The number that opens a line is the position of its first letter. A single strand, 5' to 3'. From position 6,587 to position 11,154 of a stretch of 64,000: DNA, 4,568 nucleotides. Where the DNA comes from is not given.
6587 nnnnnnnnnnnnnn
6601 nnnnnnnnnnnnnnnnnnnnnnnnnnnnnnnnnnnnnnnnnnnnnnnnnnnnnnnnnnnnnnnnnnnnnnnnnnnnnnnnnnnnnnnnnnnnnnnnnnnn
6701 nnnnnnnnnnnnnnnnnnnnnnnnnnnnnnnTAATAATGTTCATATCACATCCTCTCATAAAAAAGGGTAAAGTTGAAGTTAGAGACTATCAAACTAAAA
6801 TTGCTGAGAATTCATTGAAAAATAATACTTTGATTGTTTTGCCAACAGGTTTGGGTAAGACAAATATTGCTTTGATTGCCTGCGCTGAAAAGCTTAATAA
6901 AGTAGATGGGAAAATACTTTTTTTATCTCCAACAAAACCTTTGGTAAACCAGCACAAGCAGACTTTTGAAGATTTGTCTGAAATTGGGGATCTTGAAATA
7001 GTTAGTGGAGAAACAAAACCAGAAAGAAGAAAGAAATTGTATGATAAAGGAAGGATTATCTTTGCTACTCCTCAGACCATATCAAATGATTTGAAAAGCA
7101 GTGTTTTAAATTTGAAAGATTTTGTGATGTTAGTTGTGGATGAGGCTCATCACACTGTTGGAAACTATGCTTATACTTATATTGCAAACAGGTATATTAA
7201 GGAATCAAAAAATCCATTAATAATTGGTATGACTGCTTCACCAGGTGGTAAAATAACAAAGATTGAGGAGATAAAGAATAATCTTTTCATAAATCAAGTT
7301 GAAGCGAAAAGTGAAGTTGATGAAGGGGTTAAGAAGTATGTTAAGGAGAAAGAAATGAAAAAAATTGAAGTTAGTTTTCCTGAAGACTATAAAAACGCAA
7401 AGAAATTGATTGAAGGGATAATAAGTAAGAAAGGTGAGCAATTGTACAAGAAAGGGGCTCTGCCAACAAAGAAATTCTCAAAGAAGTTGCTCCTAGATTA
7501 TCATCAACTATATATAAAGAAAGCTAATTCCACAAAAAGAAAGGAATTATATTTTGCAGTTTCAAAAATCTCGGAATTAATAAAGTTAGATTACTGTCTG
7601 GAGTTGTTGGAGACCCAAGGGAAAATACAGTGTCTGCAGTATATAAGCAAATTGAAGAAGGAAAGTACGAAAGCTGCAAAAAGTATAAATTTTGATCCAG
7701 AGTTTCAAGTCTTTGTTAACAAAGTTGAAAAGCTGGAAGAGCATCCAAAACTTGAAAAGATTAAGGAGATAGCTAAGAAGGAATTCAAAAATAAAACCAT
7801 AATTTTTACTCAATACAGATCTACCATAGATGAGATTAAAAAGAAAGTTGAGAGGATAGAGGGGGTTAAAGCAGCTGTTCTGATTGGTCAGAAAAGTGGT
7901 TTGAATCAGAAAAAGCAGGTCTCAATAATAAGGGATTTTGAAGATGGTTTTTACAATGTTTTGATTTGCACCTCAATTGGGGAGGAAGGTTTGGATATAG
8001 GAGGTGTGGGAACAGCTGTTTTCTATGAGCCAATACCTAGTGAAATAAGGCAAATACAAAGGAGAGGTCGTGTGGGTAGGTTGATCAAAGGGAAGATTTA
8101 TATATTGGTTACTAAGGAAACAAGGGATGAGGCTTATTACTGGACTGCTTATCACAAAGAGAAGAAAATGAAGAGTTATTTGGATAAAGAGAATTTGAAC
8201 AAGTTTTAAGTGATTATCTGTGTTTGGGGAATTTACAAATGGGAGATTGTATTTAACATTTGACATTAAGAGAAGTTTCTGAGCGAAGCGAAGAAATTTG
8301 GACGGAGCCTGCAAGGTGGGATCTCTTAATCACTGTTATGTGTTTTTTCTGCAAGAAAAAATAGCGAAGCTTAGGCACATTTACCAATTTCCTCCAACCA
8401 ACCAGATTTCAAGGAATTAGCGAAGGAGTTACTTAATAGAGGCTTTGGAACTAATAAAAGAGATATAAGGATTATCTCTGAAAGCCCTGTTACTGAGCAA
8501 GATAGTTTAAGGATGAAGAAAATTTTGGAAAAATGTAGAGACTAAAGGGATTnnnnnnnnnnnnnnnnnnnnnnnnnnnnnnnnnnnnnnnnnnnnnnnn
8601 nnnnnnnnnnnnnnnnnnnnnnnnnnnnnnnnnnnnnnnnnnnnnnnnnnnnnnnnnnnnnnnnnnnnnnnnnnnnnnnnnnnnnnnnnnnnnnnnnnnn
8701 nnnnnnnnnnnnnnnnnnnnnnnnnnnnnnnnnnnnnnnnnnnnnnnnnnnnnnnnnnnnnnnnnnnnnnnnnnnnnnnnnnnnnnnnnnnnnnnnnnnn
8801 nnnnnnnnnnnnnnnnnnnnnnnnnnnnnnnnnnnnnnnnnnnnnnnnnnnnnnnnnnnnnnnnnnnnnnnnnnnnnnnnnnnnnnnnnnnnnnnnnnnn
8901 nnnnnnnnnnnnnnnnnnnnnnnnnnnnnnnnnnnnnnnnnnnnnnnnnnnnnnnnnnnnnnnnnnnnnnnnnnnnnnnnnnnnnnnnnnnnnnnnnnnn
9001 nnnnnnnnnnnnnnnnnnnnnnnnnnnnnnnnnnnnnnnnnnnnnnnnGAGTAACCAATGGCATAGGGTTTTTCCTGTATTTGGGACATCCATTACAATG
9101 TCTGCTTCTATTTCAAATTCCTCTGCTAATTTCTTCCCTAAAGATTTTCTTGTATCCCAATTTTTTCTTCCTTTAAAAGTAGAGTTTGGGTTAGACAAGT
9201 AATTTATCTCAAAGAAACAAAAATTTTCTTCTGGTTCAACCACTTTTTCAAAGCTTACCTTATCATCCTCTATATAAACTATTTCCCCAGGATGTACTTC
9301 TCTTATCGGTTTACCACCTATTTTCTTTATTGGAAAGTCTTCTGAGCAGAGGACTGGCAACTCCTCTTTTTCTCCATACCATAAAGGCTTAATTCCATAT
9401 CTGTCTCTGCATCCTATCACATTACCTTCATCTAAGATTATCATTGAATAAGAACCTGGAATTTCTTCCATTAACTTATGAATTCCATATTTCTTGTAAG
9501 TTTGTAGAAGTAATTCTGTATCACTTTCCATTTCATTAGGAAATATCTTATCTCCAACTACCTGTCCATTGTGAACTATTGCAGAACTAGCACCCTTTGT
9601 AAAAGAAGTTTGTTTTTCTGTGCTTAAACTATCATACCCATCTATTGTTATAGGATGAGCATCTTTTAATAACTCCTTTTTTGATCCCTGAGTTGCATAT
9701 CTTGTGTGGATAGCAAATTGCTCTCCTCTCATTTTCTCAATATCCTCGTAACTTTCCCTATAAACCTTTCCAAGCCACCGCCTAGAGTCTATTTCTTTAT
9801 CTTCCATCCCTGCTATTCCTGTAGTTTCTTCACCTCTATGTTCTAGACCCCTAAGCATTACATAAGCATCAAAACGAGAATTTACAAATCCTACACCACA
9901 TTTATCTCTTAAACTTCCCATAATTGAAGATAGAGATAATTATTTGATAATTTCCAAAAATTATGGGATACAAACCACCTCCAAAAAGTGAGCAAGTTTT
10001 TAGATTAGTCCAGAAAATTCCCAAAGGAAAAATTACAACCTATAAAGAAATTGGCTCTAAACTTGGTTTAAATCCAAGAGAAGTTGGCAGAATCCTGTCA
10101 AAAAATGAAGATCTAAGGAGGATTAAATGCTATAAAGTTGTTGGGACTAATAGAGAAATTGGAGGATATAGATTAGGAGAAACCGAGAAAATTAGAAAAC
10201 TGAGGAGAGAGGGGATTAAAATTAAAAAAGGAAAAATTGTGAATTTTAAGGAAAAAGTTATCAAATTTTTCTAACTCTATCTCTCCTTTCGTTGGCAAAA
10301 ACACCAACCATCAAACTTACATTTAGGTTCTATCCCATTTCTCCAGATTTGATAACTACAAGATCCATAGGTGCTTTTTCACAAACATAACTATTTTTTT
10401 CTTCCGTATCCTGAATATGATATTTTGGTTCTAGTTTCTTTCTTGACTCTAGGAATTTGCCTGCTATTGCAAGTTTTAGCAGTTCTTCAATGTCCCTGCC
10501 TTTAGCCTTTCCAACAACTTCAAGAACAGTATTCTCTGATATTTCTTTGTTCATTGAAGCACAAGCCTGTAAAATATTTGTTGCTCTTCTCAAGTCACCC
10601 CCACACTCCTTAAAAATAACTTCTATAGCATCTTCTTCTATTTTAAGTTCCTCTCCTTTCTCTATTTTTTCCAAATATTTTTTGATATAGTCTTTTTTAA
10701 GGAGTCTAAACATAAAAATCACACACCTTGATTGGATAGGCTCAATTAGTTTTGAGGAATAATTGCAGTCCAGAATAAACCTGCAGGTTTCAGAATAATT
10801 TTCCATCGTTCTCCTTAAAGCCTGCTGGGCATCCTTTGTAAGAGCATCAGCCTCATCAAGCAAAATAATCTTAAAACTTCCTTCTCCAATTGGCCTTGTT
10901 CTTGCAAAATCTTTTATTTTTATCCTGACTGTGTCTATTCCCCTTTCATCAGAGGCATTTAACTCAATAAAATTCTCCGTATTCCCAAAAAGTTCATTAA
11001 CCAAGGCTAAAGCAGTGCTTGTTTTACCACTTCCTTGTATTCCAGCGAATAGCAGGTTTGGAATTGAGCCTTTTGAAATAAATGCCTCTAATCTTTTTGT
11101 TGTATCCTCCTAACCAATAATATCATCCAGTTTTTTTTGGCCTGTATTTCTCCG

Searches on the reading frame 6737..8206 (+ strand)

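Call 62: search_protein_families(library=pfam, proteins=[window:6737-8206:+], max_evalue=0.001)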
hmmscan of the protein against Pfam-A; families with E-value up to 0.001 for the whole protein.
window:6737-8206:+ (490 aa): 5 families
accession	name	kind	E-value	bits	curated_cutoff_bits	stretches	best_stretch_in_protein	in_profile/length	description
PF00270.35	DEAD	-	1.3e-25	90.6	26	1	17-172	2-163/167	DEAD/DEAH box helicase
PF04851.21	ResIII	-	2.1e-25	90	22.5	1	13-169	2-162/164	Type III restriction enzyme, res subunit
PF00271.37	Helicase_C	-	2.4e-22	79.7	23.5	1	338-449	2-109/110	Helicase conserved C-terminal domain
PF21210.2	RNA_helicase_helical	-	2.7e-06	27.9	27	1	245-324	22-104/108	Putative ATP-dependent RNA helicase, helical bundle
PF18766.7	SWI2_SNF2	-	3.6e-06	27.2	26.7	1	28-175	18-161/221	SWI2/SNF2 ATPase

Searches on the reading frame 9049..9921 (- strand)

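Call 62: search_protein_families(library=pfam, proteins=[window:9049-9921:-], max_evalue=0.001)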
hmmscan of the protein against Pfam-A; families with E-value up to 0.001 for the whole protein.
window:9049-9921:- (291 aa): 2 families
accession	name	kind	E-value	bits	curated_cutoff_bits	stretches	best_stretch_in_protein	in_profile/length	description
PF13537.11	GATase_7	-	1.1e-12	48.4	25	1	100-194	10-117/123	Glutamine amidotransferase domain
PF13522.11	GATase_6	-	5e-10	39.9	27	1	71-188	15-124/130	Glutamine amidotransferase domain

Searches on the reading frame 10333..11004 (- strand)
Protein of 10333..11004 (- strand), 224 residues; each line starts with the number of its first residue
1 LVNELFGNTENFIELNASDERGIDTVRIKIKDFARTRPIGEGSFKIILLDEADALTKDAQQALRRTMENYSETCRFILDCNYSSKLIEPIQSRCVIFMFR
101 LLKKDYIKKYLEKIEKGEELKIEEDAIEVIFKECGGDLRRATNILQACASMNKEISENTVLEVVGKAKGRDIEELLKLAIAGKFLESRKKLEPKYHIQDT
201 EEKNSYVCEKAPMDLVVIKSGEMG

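Call 62: search_protein_families(library=pfam, proteins=[window:10333-11004:-], max_evalue=0.001)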
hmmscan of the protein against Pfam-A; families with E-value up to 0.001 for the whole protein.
window:10333-11004:- (224 aa): 5 families
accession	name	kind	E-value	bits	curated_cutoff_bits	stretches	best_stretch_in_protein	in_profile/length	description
PF13177.12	DNA_pol3_delta2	-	3e-10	40.8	27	1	20-100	80-158/161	DNA polymerase III, delta subunit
PF21960.2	RCF1-5-like_lid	-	3.1e-07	30.7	27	1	110-149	2-42/43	RCF1/5-like, AAA+ ATPase lid domain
PF00004.35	AAA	-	2.3e-06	28.6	21.2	1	10-97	24-126/131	ATPase family associated with various cellular activities (AAA)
PF16193.11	AAA_assoc_2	-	4.8e-06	27.2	34.3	1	118-166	3-57/81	AAA C-terminal domain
PF25361.1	AAA_lid_RFC1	-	6.5e-06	26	34.9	1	107-157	4-54/59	RFC1-like, AAA+ ATPase lid domain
